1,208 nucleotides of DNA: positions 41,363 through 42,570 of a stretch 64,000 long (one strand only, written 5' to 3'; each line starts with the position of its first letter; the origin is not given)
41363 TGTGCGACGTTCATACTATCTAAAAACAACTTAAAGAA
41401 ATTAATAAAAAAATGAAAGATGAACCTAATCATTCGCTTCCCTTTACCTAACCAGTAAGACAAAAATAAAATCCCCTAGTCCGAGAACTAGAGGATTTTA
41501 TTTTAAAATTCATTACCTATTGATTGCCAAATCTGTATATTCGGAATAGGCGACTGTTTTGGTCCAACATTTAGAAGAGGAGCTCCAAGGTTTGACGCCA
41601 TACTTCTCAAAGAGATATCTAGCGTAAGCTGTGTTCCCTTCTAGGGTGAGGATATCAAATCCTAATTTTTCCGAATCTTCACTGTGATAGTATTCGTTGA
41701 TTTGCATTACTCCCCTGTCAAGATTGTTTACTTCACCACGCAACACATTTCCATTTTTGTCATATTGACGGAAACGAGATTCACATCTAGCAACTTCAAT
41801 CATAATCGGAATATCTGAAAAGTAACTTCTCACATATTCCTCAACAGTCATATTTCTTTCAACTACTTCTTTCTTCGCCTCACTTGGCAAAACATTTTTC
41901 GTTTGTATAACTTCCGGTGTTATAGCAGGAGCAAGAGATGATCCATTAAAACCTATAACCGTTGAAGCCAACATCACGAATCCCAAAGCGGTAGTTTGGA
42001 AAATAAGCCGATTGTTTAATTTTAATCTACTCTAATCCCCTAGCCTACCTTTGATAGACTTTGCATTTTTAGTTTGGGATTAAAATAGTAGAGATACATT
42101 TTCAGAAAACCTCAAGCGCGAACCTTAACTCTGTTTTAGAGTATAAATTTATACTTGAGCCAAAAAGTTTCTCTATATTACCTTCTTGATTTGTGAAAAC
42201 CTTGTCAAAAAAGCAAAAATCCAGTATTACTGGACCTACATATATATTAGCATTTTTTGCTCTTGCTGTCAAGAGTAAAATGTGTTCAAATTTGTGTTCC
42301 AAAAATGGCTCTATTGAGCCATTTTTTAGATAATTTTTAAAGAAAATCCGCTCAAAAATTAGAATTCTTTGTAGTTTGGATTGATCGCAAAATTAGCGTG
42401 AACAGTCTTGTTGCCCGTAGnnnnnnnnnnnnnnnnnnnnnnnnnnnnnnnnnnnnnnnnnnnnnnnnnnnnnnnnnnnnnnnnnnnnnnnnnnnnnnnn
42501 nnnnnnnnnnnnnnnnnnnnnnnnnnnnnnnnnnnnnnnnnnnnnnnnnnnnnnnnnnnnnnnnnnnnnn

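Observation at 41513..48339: Co-directional minus-strand cluster of eight secreted/surface proteins with a dedicated thioredoxin-fold protein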

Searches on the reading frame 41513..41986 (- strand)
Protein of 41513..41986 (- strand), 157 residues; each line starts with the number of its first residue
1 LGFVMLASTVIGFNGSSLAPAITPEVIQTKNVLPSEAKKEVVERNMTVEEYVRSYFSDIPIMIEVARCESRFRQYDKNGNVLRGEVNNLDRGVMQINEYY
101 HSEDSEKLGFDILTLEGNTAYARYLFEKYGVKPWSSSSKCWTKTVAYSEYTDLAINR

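Call 3: search_protein_families(library=pfam, proteins=[window:41513-41986:-], max_evalue=0.1)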
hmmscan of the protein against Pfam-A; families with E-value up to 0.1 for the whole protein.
window:41513-41986:- (157 aa): 1 family
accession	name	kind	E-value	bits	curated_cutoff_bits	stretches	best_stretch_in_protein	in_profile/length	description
PF18896.5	SLT_3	-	0.0074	17.2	27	1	58-135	13-88/89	Lysozyme like domain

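Call 4: search_protein_families(library=ncbifam, proteins=[window:41513-41986:-], max_evalue=0.1)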
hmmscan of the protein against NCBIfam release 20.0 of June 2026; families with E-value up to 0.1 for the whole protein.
window:41513-41986:- (157 aa): 0 families

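Call 11: search_protein_families(library=phrogs, proteins=[window:41513-41986:-], max_evalue=0.01)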
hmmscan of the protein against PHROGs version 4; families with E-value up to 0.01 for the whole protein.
window:41513-41986:- (157 aa): 0 families

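Call 64: search_solved_structures(query=window:41513-41986:-, max_evalue=1, show_alignments=1)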
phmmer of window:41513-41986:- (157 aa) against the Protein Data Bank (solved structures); distinct sequences matched with E-value up to 1: 8.
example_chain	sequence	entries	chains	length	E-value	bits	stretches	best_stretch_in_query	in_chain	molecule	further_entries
8wkd_A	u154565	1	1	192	0.1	16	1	9-104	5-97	DUF2121 domain-containing protein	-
8jtu_A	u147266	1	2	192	0.1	16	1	9-104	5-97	Connectase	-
3hjl_A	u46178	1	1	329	0.49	13.8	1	16-85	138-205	Flagellar motor switch protein fliG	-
2h4v_A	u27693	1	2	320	0.51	13.7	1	75-132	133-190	Receptor-type tyrosine-protein phosphatase gamma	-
3qcb_A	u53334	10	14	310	0.56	13.6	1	75-132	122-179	Receptor-type tyrosine-protein phosphatase gamma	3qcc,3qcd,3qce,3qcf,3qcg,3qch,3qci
2hy3_A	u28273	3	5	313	0.57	13.6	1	75-132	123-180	Receptor-type tyrosine-protein phosphatase gamma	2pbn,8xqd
1cqy_A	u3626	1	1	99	0.87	13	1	83-143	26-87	BETA-AMYLASE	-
2yvw_A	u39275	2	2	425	0.98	12.8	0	97-139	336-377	UDP-N-acetylglucosamine 1-carboxyvinyltransferase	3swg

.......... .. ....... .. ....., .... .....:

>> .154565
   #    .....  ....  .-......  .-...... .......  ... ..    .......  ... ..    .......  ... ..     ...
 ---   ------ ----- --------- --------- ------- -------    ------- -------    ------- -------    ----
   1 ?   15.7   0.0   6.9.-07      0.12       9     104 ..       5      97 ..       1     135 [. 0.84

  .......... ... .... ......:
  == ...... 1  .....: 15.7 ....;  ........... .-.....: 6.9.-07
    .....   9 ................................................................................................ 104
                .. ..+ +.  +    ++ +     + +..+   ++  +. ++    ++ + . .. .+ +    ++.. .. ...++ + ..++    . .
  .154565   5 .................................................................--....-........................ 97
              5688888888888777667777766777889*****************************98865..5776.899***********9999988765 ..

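Call 69: search_solved_structures(query=A4, max_evalue=1, show_alignments=1)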
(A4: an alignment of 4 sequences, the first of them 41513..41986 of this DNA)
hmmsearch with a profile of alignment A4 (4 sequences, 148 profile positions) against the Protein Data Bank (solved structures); distinct sequences matched with E-value up to 1: 3.
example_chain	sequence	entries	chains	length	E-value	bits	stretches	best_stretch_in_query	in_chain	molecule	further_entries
7tra_Q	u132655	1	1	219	0.77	12.7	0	21-80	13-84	CRISPR-associated endonuclease Cas3-HD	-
7tr8_Q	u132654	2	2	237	0.83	12.6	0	21-80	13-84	CRISPR-associated endonuclease Cas3-HD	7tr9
7r2k_Q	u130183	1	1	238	0.95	12.4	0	21-80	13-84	CRISPR-associated endonuclease Cas3-HD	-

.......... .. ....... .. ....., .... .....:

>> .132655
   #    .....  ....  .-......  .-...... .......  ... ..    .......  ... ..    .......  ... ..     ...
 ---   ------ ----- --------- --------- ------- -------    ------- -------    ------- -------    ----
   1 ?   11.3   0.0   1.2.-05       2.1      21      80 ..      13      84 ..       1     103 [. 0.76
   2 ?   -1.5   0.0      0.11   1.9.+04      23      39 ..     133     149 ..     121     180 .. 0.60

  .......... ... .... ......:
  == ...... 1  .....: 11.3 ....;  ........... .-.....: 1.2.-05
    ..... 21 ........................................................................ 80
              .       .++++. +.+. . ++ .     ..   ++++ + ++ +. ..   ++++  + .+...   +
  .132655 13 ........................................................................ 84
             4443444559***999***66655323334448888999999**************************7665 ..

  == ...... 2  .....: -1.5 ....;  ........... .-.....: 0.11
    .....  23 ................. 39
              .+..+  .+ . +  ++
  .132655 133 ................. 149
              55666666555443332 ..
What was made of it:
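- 41513..41986 (-): g8: 157-aa lysozyme-like or SLT-like protein (weak). It has invariant C-E-S and G-V-M-Q-I-N motifs and no clear signal peptide here. Separately transcribed. No PDB sequence match (calls 64, 69).
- On Family 1 lytic transglycosylase / SLT lysozyme-like (g8): No PDB hit even with a 4-sequence profile (calls 64, 69).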

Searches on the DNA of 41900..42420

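Call 77: search_rna_families(source=window, start=41900, end=42420, threshold=evalue, max_evalue=10)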
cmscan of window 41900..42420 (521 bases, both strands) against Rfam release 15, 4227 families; matches with E-value up to 10: 21.
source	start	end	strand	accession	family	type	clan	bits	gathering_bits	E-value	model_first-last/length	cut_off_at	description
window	42234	42324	+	RF01441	S_pombe_snR46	Gene; snRNA; snoRNA; HACA-box;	CL00021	23.6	60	0.1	1-168/168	no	small nulceolar RNA snR46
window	42299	42390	-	RF02379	csRNA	Gene; sRNA;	-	21.7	57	2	1-93/93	no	Cia-dependent small RNA csRNA1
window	42249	42391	+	RF01774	rpsL_ricks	Cis-reg; leader;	-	21.2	60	6.3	1-131/131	no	Rickettsia rpsL leader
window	42199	42328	+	RF01470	rli38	Gene; sRNA;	-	20.1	49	2.6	1-150/150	no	Listeria sRNA rli38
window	42226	42306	+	RF01061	mir-548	Gene; miRNA;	-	18.1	90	1.1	1-84/84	no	mir-548 microRNA precursor family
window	42133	42200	+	RF01212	sn2524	Gene; snRNA; snoRNA; CD-box;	-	17.5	44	5.2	1-109/109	no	Small nucleolar RNA sn2524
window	42246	42368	+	RF02634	EF3314_EF3315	Gene; sRNA;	-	16.8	100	0.18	1-141/141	no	Enterococcus sRNA EF3314_EF3315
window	42298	42405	-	RF00506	Thr_leader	Cis-reg; leader;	-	16.6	55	1.6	1-118/118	no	Threonine operon leader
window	42226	42306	-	RF01061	mir-548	Gene; miRNA;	-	15.5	90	5.4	1-84/84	no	mir-548 microRNA precursor family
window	42183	42335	+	RF02859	Arrc11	Gene; sRNA;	-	15.5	52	6.1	1-175/175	no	Actinobacillus sRNA 11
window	42270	42360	+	RF01644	ceN59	Gene; snRNA; snoRNA; HACA-box;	-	15.5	50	7.9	1-137/137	no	Caenorhabditis snoRNA ceN59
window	42293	42334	+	RF00984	mir-576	Gene; miRNA;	-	15.4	99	3.2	1-90/90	no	mir-576 microRNA precursor family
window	42202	42272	-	RF03745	mir-2063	Gene; miRNA;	-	15.3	100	8.2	1-77/77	no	mir-2063 microRNA precursor family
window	42290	42389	+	RF03155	TD-1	Cis-reg;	CL00124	15.2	64.5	7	1-120/120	no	TD-1 RNA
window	42083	42203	-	RF02411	snoR138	Gene; snRNA; snoRNA; HACA-box;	-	14.9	44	2.7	1-154/154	no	Small nucleolar RNA snoR138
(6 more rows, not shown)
